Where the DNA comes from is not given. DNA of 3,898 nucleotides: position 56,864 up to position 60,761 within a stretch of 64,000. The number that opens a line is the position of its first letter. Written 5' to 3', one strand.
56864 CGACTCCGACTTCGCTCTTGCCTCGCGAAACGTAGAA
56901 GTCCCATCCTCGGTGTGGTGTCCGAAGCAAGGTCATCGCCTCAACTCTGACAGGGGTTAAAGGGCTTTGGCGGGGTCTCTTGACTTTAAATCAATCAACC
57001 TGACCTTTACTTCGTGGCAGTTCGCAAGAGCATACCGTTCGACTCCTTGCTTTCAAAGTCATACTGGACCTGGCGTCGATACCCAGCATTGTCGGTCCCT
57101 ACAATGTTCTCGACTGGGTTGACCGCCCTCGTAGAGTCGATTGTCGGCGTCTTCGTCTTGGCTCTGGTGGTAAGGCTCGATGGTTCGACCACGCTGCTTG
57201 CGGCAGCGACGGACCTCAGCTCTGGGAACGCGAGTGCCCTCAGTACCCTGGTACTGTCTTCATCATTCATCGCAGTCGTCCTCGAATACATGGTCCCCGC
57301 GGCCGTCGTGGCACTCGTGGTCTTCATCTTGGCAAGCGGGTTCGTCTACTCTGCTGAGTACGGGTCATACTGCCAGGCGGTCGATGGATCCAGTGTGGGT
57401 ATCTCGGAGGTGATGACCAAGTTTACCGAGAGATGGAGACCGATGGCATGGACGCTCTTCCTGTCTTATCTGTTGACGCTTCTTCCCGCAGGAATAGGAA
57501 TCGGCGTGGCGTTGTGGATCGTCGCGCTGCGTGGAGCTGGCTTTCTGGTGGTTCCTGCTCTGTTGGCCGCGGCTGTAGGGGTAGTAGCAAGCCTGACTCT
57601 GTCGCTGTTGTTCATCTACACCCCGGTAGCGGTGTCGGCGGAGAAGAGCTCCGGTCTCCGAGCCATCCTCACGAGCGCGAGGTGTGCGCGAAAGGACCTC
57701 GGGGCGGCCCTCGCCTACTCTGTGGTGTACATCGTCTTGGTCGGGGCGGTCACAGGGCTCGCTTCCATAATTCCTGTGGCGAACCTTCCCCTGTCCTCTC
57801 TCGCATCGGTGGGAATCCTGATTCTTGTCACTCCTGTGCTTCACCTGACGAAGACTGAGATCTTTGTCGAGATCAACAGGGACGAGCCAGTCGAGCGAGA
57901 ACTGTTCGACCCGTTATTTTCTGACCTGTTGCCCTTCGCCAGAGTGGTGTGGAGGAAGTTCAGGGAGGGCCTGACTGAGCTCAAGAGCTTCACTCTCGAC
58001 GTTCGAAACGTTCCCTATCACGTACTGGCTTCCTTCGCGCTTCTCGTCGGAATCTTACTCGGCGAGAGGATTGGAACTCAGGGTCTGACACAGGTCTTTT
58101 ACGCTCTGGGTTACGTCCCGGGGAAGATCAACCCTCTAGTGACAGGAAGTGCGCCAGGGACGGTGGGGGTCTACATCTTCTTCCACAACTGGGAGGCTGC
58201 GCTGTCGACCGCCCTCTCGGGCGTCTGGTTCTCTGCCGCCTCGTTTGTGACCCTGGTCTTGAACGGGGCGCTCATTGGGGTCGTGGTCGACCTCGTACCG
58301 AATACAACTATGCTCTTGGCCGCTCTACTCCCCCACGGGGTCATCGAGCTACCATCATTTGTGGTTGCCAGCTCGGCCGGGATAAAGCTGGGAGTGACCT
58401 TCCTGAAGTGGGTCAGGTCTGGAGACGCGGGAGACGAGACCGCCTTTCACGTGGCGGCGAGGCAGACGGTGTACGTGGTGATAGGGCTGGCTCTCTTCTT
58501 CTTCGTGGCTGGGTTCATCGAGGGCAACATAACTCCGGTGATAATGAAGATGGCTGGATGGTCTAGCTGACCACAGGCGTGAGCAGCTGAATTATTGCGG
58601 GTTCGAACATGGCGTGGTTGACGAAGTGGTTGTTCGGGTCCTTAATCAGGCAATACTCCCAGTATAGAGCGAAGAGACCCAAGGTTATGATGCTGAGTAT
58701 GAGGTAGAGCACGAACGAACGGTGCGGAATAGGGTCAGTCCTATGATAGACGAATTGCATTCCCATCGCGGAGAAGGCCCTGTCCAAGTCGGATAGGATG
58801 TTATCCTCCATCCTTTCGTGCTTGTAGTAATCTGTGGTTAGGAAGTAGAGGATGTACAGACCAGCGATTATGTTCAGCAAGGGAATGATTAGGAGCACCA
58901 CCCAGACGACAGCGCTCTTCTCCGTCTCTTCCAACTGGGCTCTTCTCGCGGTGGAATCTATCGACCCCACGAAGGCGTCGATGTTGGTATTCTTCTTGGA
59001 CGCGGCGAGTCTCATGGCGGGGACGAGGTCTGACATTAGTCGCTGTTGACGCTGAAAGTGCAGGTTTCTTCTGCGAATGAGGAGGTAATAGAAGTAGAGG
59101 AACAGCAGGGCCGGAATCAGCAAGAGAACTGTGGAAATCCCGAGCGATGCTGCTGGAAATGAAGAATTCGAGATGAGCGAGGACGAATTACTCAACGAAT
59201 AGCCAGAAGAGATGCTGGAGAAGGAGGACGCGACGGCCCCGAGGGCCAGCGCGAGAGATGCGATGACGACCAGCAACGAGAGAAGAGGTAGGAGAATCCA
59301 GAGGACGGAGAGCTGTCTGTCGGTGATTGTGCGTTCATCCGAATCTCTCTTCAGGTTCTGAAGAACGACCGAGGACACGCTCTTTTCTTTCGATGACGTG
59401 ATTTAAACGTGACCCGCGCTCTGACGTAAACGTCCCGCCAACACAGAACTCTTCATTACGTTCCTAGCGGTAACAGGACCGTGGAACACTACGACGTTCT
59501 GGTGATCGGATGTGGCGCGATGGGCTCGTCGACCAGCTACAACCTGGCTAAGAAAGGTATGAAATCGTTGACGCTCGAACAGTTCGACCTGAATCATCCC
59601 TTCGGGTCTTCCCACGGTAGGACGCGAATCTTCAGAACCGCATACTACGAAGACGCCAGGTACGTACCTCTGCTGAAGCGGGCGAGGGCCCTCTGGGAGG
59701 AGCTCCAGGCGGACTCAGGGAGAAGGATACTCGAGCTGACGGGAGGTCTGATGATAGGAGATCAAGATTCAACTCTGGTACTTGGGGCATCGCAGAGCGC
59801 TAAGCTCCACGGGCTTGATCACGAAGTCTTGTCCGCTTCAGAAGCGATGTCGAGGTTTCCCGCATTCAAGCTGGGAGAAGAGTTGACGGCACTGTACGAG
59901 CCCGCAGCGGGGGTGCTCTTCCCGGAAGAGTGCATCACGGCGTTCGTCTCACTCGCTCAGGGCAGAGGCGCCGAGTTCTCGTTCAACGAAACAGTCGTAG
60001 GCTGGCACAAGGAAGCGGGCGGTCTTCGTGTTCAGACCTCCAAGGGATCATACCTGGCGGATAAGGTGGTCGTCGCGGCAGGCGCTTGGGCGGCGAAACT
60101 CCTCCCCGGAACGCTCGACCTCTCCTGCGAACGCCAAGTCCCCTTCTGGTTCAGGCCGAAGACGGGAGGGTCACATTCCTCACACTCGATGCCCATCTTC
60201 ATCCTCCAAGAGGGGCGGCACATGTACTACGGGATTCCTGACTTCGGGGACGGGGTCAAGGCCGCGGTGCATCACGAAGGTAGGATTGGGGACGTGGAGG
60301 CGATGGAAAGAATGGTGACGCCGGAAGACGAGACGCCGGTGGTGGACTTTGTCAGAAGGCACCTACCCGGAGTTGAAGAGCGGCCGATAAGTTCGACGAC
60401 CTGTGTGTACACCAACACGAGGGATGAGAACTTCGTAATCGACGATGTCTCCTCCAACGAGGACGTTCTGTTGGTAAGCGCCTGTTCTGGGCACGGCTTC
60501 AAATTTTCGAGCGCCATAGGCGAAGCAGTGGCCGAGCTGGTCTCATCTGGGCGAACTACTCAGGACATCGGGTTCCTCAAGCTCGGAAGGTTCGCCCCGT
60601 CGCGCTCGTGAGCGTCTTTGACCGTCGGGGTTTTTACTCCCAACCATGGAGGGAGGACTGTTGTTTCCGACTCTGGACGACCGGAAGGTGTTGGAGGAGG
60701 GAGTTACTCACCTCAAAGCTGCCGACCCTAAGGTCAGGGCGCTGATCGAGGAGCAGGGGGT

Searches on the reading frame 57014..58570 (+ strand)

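Call 31: search_protein_families(library=pfam, proteins=[window:57014-58570:+], max_evalue=0.001)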
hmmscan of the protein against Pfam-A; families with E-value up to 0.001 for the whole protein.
window:57014-58570:+ (518 aa): 2 families
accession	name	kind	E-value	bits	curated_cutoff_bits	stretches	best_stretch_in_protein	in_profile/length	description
PF01944.22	SpoIIM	-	2.3e-22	80.1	26.9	1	344-508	6-163/163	Stage II sporulation protein M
PF25231.1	DUF7847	-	5.3e-07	29.6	28.7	1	84-255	28-204/252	Domain of unknown function (DUF7847)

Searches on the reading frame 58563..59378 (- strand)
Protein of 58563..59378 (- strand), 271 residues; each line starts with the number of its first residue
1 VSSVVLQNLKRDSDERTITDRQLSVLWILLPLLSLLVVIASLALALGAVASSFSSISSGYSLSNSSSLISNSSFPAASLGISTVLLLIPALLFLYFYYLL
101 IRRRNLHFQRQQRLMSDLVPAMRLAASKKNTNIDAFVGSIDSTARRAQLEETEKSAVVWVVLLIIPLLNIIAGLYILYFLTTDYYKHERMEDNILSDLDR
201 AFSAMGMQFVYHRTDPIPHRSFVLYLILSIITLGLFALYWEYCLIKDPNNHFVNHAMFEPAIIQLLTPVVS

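Call 31: search_protein_families(library=pfam, proteins=[window:58563-59378:-], max_evalue=0.001)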
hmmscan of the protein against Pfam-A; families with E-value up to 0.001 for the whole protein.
window:58563-59378:- (271 aa): 1 family
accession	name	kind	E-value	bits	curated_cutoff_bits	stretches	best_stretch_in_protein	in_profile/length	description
PF14018.11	DUF4234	-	9.5e-08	32.5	25.3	1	220-253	1-34/70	Domain of unknown function (DUF4234)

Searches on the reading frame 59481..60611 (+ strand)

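Call 3: search_protein_families(library=pfam, proteins=[window:59481-60611:+], max_evalue=0.01)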
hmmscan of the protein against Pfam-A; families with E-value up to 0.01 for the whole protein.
window:59481-60611:+ (376 aa): 6 families
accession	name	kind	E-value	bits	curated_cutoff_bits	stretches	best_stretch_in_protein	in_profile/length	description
PF01266.30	DAO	-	4.2e-50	171.7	27.9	1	5-353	1-353/353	FAD dependent oxidoreductase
PF03486.20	HI0933_like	-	7.7e-05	22.7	50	0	139-204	94-166/244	HI0933-like protein Rossmann domain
PF07992.20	Pyr_redox_2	-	8.7e-05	22.5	26.1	0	160-215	63-123/291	Pyridine nucleotide-disulphide oxidoreductase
PF01593.30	Amino_oxidase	-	0.00017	21.5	19.8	1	71-212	150-262/443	Flavin containing amine oxidoreductase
PF13738.12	Pyr_redox_3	-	0.00017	21.4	30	1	167-203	99-135/305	Pyridine nucleotide-disulphide oxidoreductase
PF00899.27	ThiF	-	0.0034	17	28.1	1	3-36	20-53/238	ThiF family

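Call 30: search_protein_families(library=ncbifam, proteins=[window:59481-60611:+], max_evalue=0.001)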
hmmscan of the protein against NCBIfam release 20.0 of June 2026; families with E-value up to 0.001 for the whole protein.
window:59481-60611:+ (376 aa): 20 families
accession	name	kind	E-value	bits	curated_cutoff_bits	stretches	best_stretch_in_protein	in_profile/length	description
NF008425.0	PRK11259.1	equivalog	1.3e-125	419.3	257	1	2-372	3-376/377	N-methyl-L-tryptophan oxidase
TIGR01377.1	soxA_mon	subfamily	3e-86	289.6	479.65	1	4-372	1-376/381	amino oxidase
TIGR03364.1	HpnW_proposed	hypoth_equivalog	8.7e-17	61.2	285.1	1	4-211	1-204/365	TIGR03364 family FAD-dependent oxidoreductase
TIGR02352.1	thiamin_ThiO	equivalog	2.6e-12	46.5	250.8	1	6-210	1-213/351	glycine oxidase ThiO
TIGR01373.1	soxB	subfamily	4.1e-10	39.1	529.45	1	2-204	29-240/407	sarcosine oxidase subunit beta family protein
TIGR03197.1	MnmC_Cterm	equivalog_domain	4.5e-08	32.6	174.2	1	5-212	1-210/400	FAD-dependent 5-carboxymethylaminomethyl-2-thiouridine(34) oxidoreductase MnmC1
NF001933.0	PRK00711.1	subfamily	5.1e-08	32.3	383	1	64-209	111-262/429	D-amino acid dehydrogenase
TIGR02032.1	GG-red-SF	subfamily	7e-08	32.5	158.8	1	4-36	1-33/297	geranylgeranyl reductase family protein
NF050086.1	pipecolate_AmaA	exception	7e-08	31.5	600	1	111-204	147-237/425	L-pipecolate oxidase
NF033460.1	glycerol3P_ox_II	equivalog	4.3e-07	29.4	460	0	4-34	2-32/361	type 2 glycerol-3-phosphate oxidase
NF008726.1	PRK11728.1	equivalog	1.8e-06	27.1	299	1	4-207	1-205/389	L-2-hydroxyglutarate oxidase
NF002480.1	PRK01747.1-1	equivalog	4e-06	25.5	540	1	4-208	249-456/645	bifunctional tRNA (5-methylaminomethyl-2-thiouridine)(34)-methyltransferase MnmC2/FAD-dependent 5-carboxymethylaminomethyl-2-thiouridine(34)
TIGR04046.1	MSMEG_0569_nitr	hypoth_equivalog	4.8e-06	25.8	498.35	0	4-41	1-38/400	MSMEG_0569 family flavin-dependent oxidoreductase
TIGR03377.1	glycerol3P_GlpA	equivalog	1e-05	24.3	552.8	1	5-207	1-207/530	anaerobic glycerol-3-phosphate dehydrogenase subunit GlpA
NF058655.1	CrtID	equivalog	2.5e-05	23.3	640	0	142-201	216-273/478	bifunctional phytoene desaturase/3,4-desaturase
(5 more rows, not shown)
